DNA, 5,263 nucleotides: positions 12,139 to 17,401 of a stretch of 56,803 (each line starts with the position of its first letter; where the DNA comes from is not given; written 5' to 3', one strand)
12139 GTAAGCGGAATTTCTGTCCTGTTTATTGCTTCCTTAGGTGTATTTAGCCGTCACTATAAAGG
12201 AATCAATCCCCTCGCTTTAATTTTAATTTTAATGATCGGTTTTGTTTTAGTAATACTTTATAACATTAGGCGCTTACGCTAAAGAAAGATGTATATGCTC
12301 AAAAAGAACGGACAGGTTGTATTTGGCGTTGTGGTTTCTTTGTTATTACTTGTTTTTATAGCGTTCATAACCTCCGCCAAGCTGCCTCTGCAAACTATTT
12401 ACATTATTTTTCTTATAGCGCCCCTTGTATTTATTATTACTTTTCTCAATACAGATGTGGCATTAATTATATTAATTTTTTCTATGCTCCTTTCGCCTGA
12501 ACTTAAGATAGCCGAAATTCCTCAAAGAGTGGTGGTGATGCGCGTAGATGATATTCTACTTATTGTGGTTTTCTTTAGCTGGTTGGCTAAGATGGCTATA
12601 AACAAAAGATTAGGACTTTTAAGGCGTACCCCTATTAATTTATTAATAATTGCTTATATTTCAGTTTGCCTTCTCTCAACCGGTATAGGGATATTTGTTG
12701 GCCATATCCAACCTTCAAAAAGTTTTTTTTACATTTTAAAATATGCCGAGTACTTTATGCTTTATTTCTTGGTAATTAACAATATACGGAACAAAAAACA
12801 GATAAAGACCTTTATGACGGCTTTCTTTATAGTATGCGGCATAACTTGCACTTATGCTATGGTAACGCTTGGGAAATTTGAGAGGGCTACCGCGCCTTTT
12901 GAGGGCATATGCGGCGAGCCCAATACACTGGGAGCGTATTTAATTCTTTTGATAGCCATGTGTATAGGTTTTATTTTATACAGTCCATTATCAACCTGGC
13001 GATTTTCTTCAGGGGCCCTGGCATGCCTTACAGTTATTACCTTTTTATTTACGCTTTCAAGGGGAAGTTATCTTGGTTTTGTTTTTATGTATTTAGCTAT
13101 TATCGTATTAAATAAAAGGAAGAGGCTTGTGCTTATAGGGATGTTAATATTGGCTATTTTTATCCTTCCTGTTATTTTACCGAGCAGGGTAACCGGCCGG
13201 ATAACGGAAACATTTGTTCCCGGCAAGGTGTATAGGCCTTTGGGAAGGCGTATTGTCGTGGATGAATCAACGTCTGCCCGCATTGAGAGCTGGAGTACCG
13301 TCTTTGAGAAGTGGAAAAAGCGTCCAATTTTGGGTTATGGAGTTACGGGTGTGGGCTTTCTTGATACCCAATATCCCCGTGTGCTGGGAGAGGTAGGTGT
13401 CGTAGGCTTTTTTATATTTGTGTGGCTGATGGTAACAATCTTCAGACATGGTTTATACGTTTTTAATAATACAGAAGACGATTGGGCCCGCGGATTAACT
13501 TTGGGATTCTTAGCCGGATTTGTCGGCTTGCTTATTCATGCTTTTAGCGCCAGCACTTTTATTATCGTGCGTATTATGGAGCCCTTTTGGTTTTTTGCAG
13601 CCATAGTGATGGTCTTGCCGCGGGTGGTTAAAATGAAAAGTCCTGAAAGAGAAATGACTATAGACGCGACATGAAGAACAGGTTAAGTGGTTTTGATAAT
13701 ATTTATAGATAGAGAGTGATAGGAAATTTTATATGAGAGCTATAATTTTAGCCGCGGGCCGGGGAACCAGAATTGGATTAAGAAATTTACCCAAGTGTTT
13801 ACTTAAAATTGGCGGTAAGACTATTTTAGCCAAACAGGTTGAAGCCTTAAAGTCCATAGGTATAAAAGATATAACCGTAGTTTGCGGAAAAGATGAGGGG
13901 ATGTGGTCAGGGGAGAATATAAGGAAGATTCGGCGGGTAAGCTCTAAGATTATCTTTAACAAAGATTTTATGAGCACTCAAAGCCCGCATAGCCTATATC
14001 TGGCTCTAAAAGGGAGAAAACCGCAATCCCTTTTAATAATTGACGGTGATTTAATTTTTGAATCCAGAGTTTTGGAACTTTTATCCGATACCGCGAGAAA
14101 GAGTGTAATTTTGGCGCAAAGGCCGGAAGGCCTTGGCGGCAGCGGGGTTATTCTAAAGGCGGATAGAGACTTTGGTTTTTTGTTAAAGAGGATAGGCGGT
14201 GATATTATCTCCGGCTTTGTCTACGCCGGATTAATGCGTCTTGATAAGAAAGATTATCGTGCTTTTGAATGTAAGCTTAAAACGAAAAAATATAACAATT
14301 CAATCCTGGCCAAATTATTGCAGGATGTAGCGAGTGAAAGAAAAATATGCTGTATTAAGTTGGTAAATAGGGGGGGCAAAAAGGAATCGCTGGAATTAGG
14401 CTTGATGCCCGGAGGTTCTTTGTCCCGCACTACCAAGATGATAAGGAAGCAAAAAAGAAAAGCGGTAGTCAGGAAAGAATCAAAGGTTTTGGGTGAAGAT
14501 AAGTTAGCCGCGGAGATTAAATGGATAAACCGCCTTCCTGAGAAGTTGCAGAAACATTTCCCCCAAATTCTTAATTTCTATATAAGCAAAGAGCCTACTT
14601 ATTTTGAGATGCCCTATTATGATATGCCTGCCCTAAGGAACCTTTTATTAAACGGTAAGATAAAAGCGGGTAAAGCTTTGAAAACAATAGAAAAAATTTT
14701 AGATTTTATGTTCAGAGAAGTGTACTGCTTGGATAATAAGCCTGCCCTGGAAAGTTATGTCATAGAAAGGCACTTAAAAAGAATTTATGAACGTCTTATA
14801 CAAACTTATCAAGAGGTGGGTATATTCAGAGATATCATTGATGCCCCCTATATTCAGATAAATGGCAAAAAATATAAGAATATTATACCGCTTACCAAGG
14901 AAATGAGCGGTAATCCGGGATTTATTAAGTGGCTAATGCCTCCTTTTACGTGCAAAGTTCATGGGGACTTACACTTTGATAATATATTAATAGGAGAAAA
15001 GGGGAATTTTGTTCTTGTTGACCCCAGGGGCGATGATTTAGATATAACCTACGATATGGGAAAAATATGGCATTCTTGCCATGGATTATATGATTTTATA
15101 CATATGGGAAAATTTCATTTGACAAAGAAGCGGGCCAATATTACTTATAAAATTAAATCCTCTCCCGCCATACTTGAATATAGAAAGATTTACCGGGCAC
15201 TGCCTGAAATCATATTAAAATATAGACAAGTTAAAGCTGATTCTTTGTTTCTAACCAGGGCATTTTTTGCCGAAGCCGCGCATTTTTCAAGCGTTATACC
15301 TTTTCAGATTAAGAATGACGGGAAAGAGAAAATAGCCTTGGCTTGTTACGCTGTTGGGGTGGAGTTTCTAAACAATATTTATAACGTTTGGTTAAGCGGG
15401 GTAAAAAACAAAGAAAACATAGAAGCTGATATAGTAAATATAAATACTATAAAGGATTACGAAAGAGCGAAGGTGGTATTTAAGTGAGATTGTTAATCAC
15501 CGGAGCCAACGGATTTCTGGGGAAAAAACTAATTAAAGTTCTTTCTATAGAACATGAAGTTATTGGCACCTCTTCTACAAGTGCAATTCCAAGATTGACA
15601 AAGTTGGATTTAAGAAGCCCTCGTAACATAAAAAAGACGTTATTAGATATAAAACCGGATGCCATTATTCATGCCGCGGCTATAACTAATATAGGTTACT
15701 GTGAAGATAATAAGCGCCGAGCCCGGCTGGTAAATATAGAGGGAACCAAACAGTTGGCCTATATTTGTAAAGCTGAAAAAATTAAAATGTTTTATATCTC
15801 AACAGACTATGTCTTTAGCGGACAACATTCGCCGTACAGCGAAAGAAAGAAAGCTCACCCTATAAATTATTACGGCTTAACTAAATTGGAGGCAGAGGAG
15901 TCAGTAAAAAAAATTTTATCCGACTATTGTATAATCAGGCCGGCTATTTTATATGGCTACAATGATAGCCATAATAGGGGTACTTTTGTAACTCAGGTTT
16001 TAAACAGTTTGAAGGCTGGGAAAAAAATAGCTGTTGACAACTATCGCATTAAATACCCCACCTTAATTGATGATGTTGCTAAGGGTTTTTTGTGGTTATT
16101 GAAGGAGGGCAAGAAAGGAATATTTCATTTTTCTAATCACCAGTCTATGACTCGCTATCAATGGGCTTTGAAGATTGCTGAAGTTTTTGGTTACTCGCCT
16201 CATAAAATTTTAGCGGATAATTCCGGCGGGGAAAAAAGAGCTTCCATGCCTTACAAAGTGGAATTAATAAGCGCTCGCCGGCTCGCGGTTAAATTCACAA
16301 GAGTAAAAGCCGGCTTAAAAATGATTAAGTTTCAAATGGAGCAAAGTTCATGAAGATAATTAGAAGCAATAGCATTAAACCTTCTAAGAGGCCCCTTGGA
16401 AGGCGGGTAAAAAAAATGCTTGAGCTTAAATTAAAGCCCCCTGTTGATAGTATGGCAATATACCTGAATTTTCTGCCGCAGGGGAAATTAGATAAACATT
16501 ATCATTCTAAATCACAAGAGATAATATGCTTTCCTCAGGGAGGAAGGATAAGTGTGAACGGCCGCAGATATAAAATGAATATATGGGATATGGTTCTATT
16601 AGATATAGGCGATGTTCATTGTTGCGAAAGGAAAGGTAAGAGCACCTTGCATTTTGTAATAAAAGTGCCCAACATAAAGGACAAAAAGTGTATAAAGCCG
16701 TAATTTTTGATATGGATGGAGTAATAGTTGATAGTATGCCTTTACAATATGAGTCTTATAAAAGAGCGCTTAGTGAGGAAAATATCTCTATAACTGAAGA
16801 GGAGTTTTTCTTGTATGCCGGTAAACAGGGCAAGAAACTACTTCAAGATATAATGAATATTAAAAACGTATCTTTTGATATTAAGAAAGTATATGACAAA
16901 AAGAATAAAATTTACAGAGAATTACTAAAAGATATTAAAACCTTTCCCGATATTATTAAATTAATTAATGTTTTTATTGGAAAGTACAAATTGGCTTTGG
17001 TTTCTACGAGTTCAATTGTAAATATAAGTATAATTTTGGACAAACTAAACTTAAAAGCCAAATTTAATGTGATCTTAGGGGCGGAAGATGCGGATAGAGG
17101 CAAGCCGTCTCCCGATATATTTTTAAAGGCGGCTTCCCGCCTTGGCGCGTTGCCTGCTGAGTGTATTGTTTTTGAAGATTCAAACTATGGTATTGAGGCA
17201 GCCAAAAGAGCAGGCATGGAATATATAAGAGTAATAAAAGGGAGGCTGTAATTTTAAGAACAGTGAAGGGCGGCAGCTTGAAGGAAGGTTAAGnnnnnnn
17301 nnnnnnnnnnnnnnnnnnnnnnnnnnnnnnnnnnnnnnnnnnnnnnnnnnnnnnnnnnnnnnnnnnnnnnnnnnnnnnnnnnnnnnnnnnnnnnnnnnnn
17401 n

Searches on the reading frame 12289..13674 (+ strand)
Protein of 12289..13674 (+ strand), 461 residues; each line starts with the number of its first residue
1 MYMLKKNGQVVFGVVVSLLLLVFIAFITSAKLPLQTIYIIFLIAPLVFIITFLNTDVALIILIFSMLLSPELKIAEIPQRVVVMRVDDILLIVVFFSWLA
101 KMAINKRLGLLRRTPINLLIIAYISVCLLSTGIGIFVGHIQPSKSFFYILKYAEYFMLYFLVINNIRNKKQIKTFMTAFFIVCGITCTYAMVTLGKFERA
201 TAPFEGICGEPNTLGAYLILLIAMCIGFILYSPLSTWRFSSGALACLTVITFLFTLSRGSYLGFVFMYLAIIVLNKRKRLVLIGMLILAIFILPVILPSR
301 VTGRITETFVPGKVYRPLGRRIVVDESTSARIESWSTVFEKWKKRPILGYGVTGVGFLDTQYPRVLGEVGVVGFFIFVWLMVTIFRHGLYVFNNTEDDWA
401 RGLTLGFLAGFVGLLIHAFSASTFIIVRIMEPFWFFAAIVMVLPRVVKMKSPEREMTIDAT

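Call 8: search_protein_families(library=pfam, proteins=[window:12289-13674:+], max_evalue=0.001)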
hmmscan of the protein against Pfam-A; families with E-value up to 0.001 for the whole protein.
window:12289-13674:+ (461 aa): 1 family
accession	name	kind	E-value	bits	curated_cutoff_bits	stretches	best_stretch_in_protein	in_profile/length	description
PF04932.20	Wzy_C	-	1.1e-11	45.2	31.7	1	244-361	2-113/149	O-Antigen ligase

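Call 71: search_protein_families(library=ncbifam, proteins=[window:12289-13674:+], max_evalue=1e-10)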
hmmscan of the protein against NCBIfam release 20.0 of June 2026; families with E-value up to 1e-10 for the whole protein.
window:12289-13674:+ (461 aa): 1 family
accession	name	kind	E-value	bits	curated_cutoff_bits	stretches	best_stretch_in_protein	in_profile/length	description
TIGR00947.1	2A73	equivalog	8e-12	44.9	366.4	1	91-440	45-419/425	IctB family putative bicarbonate transporter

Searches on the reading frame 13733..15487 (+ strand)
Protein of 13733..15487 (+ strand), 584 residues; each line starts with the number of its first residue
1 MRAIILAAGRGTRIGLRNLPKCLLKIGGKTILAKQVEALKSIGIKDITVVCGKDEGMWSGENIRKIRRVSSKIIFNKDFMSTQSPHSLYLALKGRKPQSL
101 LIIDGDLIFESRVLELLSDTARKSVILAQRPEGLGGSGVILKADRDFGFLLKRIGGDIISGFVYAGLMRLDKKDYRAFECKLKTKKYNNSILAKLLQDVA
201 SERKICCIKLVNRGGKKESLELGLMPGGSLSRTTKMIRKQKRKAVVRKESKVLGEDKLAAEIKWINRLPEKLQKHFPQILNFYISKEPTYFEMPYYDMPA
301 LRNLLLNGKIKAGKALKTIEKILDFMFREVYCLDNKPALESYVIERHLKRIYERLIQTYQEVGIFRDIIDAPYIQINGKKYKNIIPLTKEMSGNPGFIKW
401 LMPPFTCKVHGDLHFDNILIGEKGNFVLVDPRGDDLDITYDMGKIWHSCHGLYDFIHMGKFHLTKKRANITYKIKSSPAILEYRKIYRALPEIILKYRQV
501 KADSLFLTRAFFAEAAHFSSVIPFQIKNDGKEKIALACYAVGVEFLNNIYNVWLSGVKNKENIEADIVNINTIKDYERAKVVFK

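Call 8: search_protein_families(library=pfam, proteins=[window:13733-15487:+], max_evalue=0.001)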
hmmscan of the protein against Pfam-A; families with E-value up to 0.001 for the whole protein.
window:13733-15487:+ (584 aa): 3 families
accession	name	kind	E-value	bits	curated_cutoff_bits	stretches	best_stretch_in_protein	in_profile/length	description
PF12804.13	NTP_transf_3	-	5e-14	53.2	27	1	3-130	1-123/160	MobA-like NTP transferase domain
PF00483.29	NTP_transferase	-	8e-07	29.3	21.2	1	3-123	2-127/245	Nucleotidyl transferase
PF01128.25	IspD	-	3.8e-06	27.3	27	1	2-55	2-55/221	2-C-methyl-D-erythritol 4-phosphate cytidylyltransferase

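Call 39: search_protein_families(library=ncbifam, proteins=[window:13733-15487:+], max_evalue=0.001)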
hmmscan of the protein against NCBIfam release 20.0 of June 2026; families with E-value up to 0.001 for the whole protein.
window:13733-15487:+ (584 aa): 31 families (the best 25 are shown)
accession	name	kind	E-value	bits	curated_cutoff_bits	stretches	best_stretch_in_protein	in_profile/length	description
TIGR03992.1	Arch_glmU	subfamily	1.4e-13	50.5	292.1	1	1-206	1-203/393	bifunctional sugar-1-phosphate nucleotidylyltransferase/acetyltransferase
NF041135.1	IPPtranDIPPsyn_Thcocales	equivalog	7.5e-13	48.2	580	1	1-115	1-110/419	bifunctional L-myo-inositol-1-phosphate cytidylyltransferase/CDP-L-myo-inositol myo-inositolphosphotransferase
NF045665.1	NTPtran_DVU1551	equivalog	1.5e-09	37.4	315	1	2-80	2-73/359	DVU_1551 family NTP transferase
TIGR03310.1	matur_MocA_YgfJ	equivalog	1.7e-09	38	186.45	1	3-142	2-138/188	molybdenum cofactor cytidylyltransferase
TIGR01173.1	glmU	equivalog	3.6e-09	36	366.85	1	1-136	1-134/452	bifunctional UDP-N-acetylglucosamine diphosphorylase/glucosamine-1-phosphate N-acetyltransferase GlmU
NF041313.1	UDPGP_AglF_Halo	equivalog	1.4e-08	34.5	400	1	1-54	1-56/234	UTP--glucose-1-phosphate uridylyltransferase AglF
NF041173.1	Sug_nt_acttase_Thmprot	equivalog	2.2e-08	33.5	600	1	1-209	1-206/405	bifunctional sugar-1-phosphate nucleotidylyltransferase/acetyltransferase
TIGR00453.1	ispD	equivalog_domain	3e-08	33.4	181.3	1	3-65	2-64/219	2-C-methyl-D-erythritol 4-phosphate cytidylyltransferase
NF045761.1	NAMPUrTaseMurU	equivalog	3.4e-08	33.6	250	1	1-107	1-108/226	N-acetylmuramate alpha-1-phosphate uridylyltransferase MurU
NF038362.1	Sden_1164_fam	equivalog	6.4e-08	32.4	300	1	3-125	4-133/266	Sden_1164 family protein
NF010933.0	PRK14353.1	equivalog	1.1e-07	30.8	505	1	3-82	8-84/453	bifunctional UDP-N-acetylglucosamine diphosphorylase/glucosamine-1-phosphate N-acetyltransferase GlmU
NF010934.1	PRK14354.1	equivalog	2.9e-07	29.3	450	1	3-82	2-75/447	bifunctional UDP-N-acetylglucosamine diphosphorylase/glucosamine-1-phosphate N-acetyltransferase GlmU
NF010936.0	PRK14356.1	equivalog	5.4e-07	28.9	666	1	3-121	8-124/456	bifunctional UDP-N-acetylglucosamine diphosphorylase/glucosamine-1-phosphate N-acetyltransferase GlmU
TIGR01208.1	rmlA_long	equivalog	2.2e-06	26.8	320.25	1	2-114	1-115/353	glucose-1-phosphate thymidylyltransferase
TIGR00454.1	TIGR00454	hypoth_equivalog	2.4e-06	27.5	174.7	1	1-51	1-49/183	TIGR00454 family protein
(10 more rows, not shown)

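Call 60: search_solved_structures(query=window:13733-15487:+, max_evalue=0.001)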
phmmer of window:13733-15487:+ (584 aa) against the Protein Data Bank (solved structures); distinct sequences matched with E-value up to 0.001: 4.
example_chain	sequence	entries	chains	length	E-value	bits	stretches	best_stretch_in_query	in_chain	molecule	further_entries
6pd1_A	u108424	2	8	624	8.5e-08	34.4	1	2-145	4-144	Nucleotidyl transferase/aminotransferase, class V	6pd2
1jyk_A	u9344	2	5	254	1.5e-07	33.5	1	2-110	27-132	CTP:phosphocholine Cytidylyltransferase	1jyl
5z09_A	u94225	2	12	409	1e-05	27.5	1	1-141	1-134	Dual sugar-1-phosphate nucleotidylyltransferase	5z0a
2ggo_A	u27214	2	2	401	3.3e-05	25.8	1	1-140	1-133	401aa long hypothetical glucose-1-phosphate thymidylyltransferase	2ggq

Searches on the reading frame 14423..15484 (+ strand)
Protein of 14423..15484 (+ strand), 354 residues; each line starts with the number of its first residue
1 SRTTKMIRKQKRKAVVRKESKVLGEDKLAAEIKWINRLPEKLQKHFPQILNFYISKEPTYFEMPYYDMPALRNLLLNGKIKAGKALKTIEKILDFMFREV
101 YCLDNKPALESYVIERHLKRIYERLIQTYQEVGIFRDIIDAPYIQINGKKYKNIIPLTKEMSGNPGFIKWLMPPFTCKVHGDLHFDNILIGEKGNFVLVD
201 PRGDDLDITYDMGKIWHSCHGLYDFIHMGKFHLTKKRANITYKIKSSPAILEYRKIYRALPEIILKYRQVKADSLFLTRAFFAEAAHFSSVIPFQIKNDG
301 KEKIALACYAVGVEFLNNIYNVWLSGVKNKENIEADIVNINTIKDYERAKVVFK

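Call 73: search_solved_structures(query=window:14423-15484:+, max_evalue=1)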
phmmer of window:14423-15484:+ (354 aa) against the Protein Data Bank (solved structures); distinct sequences matched with E-value up to 1: 0.

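Call 74: search_protein_families(library=pfam, proteins=[window:14423-15484:+], max_evalue=1)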
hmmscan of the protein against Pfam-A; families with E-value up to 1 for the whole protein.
window:14423-15484:+ (354 aa): 6 families
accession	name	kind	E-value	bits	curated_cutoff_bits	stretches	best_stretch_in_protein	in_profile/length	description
PF19974.5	TCAD9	-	0.055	13.1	40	1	176-200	297-320/429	Ternary complex associated domain 9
PF01636.29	APH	-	0.065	13.4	23.2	1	172-200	162-193/239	Phosphotransferase enzyme family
PF07664.17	FeoB_C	-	0.081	13.1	26.6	1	57-76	30-49/54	Ferrous iron transport protein B C terminus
PF10150.14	RNase_E_G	-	0.11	12.4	25.5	1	5-127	36-162/270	Ribonuclease E/G family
PF10167.14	BORCS8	-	0.16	12.4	25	1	88-133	7-52/112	BLOC-1-related complex sub-unit 8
PF04655.20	APH_6_hur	-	0.29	10.9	27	1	179-213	162-196/252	Aminoglycoside/hydroxyurea antibiotic resistance kinase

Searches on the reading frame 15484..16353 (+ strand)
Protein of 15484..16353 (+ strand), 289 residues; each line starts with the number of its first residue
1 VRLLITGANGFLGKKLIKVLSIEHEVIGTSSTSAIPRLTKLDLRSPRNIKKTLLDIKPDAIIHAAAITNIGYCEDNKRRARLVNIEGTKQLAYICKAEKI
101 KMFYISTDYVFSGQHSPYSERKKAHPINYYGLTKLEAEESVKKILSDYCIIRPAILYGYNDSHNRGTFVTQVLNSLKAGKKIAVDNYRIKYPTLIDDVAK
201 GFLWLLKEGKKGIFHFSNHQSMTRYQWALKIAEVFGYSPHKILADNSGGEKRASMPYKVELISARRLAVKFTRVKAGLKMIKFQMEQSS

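Call 8: search_protein_families(library=pfam, proteins=[window:15484-16353:+], max_evalue=0.001)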
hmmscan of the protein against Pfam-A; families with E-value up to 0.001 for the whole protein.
window:15484-16353:+ (289 aa): 7 families
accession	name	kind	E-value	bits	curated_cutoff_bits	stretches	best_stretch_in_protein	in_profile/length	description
PF04321.23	RmlD_sub_bind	-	1.5e-57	195.3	27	1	1-244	1-240/287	RmlD substrate binding domain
PF01370.27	Epimerase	-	5.7e-29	101.6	20.9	1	4-211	2-233/240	NAD dependent epimerase/dehydratase family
PF16363.11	GDP_Man_Dehyd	-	2.9e-16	60.3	27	1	4-210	1-241/332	GDP-mannose 4,6 dehydratase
PF02719.21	Polysacc_synt_2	-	4.6e-13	49.4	20.2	1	42-240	62-252/293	Polysaccharide biosynthesis protein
PF07993.18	NAD_binding_4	-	7.6e-13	48.6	20.1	1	59-164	90-213/258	Male sterility protein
PF01073.25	3Beta_HSD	-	9.1e-11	41.7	22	1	4-178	1-202/280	3-beta hydroxysteroid dehydrogenase/isomerase family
PF13460.12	NAD_binding_10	-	1.2e-05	25.7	27.2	1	7-172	1-159/184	NAD(P)H-binding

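Call 39: search_protein_families(library=ncbifam, proteins=[window:15484-16353:+], max_evalue=0.001)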
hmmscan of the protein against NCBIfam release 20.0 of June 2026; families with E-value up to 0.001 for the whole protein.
window:15484-16353:+ (289 aa): 20 families
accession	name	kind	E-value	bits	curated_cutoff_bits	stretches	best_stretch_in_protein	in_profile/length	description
TIGR01214.1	rmlD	equivalog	4.1e-55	186.9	224.05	1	2-237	1-228/285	dTDP-4-dehydrorhamnose reductase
NF007440.0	PRK09987.1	equivalog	1.8e-19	70.1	308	1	1-199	1-193/299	dTDP-4-dehydrorhamnose reductase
TIGR02197.1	heptose_epim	equivalog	3.4e-14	52.7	274.6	1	3-221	1-246/316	ADP-glyceromanno-heptose 6-epimerase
TIGR01179.1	galE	equivalog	1.9e-12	46.7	262.3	1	2-144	1-159/332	UDP-glucose 4-epimerase GalE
TIGR01746.1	Thioester-redct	subfamily_domain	5.1e-12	45.7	213.35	1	54-179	85-221/371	thioester reductase domain-containing protein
NF042423.1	oxyalk_red_Shew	equivalog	6.4e-11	41.9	580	1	2-181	10-195/331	2-alkyl-3-oxoalkanoate reductase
NF043036.1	ErythonDh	equivalog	8.6e-10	38.3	325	1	1-138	1-157/321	D-erythronate dehydrogenase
TIGR03466.1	HpnA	hypoth_equivalog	4.7e-09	35.6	367.65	1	2-241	2-252/327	hopanoid-associated sugar epimerase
TIGR01181.1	dTDP_gluc_dehyt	equivalog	6.5e-09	35.3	365.1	1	36-255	52-283/321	dTDP-glucose 4,6-dehydratase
NF008360.0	PRK11150.1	equivalog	2.1e-08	33.8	452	1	59-218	70-237/310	ADP-glyceromanno-heptose 6-epimerase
NF042422.1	oxyalk_red_OleD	equivalog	3.3e-07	30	580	1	1-202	1-211/329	2-alkyl-3-oxoalkanoate reductase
TIGR04180.1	EDH_00030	hypoth_equivalog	4.3e-07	29.3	475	1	40-205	55-224/297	NAD-dependent 4,6-dehydratase LegB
TIGR03589.1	PseB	equivalog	4.7e-07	29.1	407.75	1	42-139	61-144/324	UDP-N-acetylglucosamine 4,6-dehydratase (inverting)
NF005539.0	PRK07201.1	equivalog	1.6e-06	27.1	549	1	1-159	1-180/657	SDR family oxidoreductase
NF005754.0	PRK07578.1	equivalog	3e-05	24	167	1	1-70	1-68/200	short chain dehydrogenase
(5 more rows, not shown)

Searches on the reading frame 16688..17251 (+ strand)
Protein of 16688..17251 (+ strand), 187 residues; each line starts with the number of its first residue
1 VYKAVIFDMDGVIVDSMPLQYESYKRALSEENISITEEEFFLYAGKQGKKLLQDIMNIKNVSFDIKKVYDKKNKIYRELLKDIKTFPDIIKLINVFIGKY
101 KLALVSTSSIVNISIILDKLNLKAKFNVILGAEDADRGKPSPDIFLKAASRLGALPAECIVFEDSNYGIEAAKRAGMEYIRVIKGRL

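Call 8: search_protein_families(library=pfam, proteins=[window:16688-17251:+], max_evalue=0.001)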
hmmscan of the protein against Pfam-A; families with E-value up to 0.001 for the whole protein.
window:16688-17251:+ (187 aa): 3 families
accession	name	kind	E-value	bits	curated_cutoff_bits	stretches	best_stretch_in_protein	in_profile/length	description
PF13419.12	HAD_2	-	2.4e-35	122.7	23.8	1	5-182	1-178/178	Haloacid dehalogenase-like hydrolase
PF00702.32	Hydrolase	-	1e-26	94.9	26.4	1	2-176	1-191/191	haloacid dehalogenase-like hydrolase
PF13242.12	Hydrolase_like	-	2.6e-05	24.5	22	1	137-185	2-51/75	HAD-hyrolase-like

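Call 39: search_protein_families(library=ncbifam, proteins=[window:16688-17251:+], max_evalue=0.001)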
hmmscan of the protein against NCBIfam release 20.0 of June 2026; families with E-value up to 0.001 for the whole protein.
window:16688-17251:+ (187 aa): 33 families (the best 25 are shown)
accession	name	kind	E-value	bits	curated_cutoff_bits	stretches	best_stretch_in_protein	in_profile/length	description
TIGR02009.1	PGMB-YQAB-SF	subfamily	6.7e-42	143.8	153.35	1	2-182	1-186/186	beta-phosphoglucomutase family hydrolase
TIGR01990.1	bPGM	equivalog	5.3e-36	124.3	189.4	1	2-181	1-185/187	beta-phosphoglucomutase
NF008000.0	PRK10725.1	equivalog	6.9e-33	114.3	215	1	2-182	5-185/188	fructose-1-phosphate/6-phosphogluconate phosphatase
NF053653.1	InDiPhoBT2121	equivalog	2e-28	99.5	245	1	3-186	2-190/216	inorganic diphosphatase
NF008087.0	PRK10826.1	equivalog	1.2e-23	83.9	191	1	3-182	8-191/222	hexitol phosphatase HxpB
NF008610.0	PRK11587.1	equivalog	6.9e-21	74.6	282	1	3-182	4-181/219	sugar phosphatase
TIGR01509.1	HAD-SF-IA-v3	subfamily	6.3e-19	68.7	29.4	1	119-180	93-152/154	HAD-IA family hydrolase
TIGR01449.2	PGP_bact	equivalog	2.9e-18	66.2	180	1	5-185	1-187/213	phosphoglycolate phosphatase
NF009804.0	PRK13288.1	equivalog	4.5e-18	65.5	218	1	3-178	4-177/215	pyrophosphatase PpaX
TIGR01454.1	AHBA_synth_RP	hypoth_equivalog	1.8e-17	63.7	246.65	1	5-180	1-172/205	AHBA synthesis associated protein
NF046057.1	bifunc_MtlD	equivalog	1.2e-16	60.3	800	1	3-178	8-187/683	bifunctional mannitol-1-phosphate dehydrogenase/phosphatase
NF009695.0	PRK13222.1-2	equivalog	1.1e-15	57.8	225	1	2-182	6-193/226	phosphoglycolate phosphatase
NF007854.0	PRK10563.1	equivalog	3.5e-14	53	211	1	3-179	5-182/221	6-phosphogluconate phosphatase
TIGR02253.1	CTE7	subfamily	5e-14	52.6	169.75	1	1-184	1-196/221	TIGR02253 family HAD-type hydrolase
NF009694.0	PRK13222.1-1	equivalog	1.7e-13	50.5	415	1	75-180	101-208/252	phosphoglycolate phosphatase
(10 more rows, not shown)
